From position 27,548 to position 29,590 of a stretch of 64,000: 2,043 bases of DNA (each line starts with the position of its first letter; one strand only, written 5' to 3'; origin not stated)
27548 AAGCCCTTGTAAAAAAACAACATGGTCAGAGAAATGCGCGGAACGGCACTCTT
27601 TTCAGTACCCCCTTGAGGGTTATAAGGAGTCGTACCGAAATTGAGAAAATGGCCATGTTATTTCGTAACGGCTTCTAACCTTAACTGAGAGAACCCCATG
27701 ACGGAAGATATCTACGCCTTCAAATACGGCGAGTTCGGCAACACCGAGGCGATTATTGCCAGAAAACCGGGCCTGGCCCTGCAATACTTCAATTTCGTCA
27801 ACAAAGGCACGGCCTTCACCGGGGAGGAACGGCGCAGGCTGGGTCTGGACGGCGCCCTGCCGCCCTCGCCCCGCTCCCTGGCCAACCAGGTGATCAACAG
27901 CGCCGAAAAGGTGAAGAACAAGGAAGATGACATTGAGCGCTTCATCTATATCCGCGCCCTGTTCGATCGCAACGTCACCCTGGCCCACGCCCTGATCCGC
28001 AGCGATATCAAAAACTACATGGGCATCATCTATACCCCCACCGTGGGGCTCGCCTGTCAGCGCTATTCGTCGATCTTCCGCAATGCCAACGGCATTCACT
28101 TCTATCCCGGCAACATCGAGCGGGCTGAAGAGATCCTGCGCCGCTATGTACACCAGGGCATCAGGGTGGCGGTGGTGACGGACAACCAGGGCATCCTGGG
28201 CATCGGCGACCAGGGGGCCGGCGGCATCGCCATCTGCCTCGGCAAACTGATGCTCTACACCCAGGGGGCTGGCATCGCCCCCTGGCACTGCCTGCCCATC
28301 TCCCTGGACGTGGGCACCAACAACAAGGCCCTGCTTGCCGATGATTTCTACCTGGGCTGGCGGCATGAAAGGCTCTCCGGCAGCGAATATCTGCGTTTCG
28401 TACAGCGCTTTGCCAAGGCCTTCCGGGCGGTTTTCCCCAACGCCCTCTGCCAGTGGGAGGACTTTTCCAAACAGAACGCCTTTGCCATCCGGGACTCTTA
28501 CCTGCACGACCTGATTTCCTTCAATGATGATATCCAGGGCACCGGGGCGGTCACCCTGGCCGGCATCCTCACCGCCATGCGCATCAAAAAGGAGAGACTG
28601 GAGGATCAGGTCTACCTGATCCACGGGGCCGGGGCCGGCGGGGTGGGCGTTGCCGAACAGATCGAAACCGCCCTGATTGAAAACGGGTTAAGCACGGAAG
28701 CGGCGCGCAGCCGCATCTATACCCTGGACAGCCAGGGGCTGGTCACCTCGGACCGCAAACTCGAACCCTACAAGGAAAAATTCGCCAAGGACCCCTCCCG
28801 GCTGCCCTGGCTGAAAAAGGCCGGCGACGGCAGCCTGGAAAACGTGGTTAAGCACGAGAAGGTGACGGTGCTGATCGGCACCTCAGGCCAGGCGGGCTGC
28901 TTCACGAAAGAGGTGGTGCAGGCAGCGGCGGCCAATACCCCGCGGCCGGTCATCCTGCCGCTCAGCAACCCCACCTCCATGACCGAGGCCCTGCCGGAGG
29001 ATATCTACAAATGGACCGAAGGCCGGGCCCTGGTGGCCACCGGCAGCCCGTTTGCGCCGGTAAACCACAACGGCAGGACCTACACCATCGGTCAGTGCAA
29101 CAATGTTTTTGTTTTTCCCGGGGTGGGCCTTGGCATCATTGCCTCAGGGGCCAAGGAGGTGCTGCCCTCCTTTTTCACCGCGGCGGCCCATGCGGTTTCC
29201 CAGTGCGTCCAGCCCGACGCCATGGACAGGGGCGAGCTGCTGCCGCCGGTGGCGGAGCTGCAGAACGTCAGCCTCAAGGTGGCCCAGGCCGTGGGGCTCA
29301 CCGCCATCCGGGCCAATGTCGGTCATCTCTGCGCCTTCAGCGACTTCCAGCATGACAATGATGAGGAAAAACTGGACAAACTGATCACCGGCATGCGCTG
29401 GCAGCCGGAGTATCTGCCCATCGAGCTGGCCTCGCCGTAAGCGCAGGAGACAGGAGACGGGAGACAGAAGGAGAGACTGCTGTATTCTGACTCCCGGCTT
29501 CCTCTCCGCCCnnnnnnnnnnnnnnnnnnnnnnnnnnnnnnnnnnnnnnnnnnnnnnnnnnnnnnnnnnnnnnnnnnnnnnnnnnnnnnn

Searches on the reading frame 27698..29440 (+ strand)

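Call 25: search_protein_families(library=pfam, proteins=[window:27698-29440:+], max_evalue=0.00001)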
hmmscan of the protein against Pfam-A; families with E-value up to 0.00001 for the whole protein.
window:27698-29440:+ (580 aa): 2 families
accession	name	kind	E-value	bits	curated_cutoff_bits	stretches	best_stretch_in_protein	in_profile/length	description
PF03949.21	Malic_M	-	5.5e-95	318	23.5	1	279-536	1-257/258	Malic enzyme, NAD binding domain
PF00390.24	malic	-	9.5e-60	202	23.1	1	90-268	2-181/182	Malic enzyme, N-terminal domain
